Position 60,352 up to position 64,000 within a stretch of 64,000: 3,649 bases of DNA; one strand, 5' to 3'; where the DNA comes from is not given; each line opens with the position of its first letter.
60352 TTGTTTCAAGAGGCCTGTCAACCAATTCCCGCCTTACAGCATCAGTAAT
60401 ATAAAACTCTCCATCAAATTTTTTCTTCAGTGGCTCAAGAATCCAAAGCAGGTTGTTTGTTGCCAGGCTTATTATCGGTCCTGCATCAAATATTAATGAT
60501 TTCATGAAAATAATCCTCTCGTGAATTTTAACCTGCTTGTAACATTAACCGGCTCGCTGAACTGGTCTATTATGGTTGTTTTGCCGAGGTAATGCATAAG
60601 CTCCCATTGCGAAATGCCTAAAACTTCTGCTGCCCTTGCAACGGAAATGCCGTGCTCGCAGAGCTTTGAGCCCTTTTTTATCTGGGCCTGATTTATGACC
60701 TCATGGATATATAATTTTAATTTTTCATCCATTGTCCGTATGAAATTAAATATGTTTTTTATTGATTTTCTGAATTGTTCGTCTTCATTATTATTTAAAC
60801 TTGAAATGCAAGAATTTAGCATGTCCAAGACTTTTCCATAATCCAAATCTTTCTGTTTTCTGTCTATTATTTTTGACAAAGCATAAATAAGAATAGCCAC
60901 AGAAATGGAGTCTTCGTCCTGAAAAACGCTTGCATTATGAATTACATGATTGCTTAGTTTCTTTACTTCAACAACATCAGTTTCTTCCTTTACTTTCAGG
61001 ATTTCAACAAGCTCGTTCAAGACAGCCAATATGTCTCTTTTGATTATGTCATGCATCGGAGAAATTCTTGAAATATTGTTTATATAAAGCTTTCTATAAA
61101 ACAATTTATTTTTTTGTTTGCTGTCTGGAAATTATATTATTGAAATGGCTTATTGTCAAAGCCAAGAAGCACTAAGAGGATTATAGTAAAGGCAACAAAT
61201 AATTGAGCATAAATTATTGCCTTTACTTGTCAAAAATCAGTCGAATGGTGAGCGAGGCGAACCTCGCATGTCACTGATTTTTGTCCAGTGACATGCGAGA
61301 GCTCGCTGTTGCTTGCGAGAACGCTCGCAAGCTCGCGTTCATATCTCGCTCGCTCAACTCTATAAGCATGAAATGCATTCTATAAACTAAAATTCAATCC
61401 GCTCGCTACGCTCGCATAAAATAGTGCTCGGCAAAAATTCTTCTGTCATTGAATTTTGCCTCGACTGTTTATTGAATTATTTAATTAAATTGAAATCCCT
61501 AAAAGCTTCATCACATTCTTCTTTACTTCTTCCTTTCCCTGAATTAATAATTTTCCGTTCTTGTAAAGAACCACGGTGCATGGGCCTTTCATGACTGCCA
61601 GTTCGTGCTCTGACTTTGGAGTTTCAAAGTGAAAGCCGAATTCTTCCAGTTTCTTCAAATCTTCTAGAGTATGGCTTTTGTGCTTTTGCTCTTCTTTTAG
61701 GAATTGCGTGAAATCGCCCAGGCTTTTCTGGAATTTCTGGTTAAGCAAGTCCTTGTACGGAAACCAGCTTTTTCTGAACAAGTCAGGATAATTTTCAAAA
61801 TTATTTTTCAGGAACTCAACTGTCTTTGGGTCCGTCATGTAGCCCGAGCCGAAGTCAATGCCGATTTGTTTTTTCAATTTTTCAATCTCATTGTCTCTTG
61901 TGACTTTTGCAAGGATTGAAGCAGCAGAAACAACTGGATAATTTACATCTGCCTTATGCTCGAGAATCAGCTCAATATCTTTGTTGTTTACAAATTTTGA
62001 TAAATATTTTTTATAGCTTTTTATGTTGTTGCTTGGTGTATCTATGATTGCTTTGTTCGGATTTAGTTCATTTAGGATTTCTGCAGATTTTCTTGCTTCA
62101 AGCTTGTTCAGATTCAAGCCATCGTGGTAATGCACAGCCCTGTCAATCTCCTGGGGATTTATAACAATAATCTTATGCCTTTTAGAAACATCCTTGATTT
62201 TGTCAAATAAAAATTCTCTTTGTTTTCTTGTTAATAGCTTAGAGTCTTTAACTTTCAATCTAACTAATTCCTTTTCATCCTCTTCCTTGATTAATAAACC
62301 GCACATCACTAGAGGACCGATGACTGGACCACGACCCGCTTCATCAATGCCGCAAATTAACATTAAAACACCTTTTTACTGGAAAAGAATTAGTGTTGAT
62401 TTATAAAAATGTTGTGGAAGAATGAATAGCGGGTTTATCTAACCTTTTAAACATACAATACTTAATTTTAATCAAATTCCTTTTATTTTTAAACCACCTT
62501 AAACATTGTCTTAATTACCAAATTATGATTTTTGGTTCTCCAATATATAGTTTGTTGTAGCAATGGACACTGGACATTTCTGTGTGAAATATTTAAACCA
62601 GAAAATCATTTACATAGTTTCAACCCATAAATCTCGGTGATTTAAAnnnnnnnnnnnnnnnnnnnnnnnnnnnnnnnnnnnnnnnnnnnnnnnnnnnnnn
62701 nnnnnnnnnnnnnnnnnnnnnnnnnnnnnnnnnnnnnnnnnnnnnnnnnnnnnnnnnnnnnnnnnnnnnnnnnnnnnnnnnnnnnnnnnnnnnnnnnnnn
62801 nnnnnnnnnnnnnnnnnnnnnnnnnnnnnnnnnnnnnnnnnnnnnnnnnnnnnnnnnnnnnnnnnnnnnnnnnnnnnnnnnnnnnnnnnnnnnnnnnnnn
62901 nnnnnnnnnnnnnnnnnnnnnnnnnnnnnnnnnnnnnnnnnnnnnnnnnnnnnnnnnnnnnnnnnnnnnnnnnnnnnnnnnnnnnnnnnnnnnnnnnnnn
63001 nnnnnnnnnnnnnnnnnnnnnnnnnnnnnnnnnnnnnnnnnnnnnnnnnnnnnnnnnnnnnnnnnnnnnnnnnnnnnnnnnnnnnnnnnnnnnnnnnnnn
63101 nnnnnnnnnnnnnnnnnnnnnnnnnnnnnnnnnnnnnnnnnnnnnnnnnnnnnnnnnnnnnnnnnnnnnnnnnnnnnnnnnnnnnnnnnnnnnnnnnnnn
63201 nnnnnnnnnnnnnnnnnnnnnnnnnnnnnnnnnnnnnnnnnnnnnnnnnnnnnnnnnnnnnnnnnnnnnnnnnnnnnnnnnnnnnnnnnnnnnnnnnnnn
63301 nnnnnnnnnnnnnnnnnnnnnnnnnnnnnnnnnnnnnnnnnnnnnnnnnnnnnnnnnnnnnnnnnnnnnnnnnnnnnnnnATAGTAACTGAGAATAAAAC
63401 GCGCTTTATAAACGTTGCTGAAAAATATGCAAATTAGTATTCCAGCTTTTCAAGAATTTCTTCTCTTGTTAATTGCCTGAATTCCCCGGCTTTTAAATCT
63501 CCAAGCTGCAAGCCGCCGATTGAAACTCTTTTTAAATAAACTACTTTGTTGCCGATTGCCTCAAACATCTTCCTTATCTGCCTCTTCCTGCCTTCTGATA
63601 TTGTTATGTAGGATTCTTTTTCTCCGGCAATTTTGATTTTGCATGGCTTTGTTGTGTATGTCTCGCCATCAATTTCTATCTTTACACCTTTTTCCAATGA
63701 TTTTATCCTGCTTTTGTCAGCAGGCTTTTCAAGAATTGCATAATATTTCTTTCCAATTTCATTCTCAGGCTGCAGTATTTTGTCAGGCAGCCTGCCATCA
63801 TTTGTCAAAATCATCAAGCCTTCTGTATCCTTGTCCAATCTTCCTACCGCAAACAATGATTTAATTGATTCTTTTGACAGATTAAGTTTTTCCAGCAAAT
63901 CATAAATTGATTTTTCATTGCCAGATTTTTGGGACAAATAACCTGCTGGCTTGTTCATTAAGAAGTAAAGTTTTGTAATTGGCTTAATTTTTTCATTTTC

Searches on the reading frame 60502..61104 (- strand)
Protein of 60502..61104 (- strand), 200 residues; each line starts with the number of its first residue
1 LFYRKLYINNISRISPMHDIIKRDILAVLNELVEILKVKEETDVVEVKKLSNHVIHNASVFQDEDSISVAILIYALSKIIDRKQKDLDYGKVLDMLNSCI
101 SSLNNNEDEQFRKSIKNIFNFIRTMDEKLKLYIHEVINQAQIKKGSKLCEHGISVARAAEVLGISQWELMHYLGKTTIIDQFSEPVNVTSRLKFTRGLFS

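Call 51: search_protein_families(library=pfam, proteins=[window:60502-61104:-], max_evalue=0.01)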
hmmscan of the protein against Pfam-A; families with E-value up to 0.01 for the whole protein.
window:60502-61104:- (200 aa): 3 families
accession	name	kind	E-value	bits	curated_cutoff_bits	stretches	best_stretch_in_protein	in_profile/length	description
PF04097.20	Nic96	-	0.0059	15.5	34.2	1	50-131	400-475/607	Nup93/Nic96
PF03683.19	UPF0175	-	0.0065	16.6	27.9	0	151-178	32-59/75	Uncharacterised protein family (UPF0175)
PF07477.17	Glyco_hydro_67C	-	0.0073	16.3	27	1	108-152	111-155/223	Glycosyl hydrolase family 67 C-terminus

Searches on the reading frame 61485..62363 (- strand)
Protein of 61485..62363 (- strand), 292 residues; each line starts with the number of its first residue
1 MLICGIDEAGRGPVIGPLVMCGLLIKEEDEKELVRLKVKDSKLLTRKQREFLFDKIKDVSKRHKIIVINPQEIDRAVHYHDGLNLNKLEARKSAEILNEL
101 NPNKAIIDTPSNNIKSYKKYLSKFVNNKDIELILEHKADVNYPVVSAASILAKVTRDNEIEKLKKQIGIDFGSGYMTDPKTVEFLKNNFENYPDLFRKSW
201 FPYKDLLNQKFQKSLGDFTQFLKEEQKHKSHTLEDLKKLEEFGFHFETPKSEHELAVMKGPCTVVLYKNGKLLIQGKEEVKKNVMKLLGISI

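Call 51: search_protein_families(library=pfam, proteins=[window:61485-62363:-], max_evalue=0.01)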
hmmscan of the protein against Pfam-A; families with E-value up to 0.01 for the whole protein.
window:61485-62363:- (292 aa): 2 families
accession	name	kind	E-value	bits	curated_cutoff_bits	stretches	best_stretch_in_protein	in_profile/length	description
PF01351.25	RNase_HII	-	3.5e-46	158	25.8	1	4-200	1-196/199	Ribonuclease HII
PF11858.14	DUF3378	-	0.0014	19.2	27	1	256-278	32-55/76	Domain of unknown function (DUF3378)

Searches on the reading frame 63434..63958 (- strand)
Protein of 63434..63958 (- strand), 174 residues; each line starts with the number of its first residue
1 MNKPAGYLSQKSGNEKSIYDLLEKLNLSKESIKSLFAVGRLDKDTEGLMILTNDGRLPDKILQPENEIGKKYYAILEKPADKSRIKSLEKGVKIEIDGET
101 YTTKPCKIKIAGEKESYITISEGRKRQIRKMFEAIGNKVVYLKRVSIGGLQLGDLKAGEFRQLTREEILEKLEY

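Call 51: search_protein_families(library=pfam, proteins=[window:63434-63958:-], max_evalue=0.01)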
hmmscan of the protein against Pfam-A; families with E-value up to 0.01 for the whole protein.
window:63434-63958:- (174 aa): 1 family
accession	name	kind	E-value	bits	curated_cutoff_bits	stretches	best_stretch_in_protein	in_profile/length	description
PF00849.27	PseudoU_synth_2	-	2.9e-22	80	26.8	1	1-134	5-152/152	RNA pseudouridylate synthase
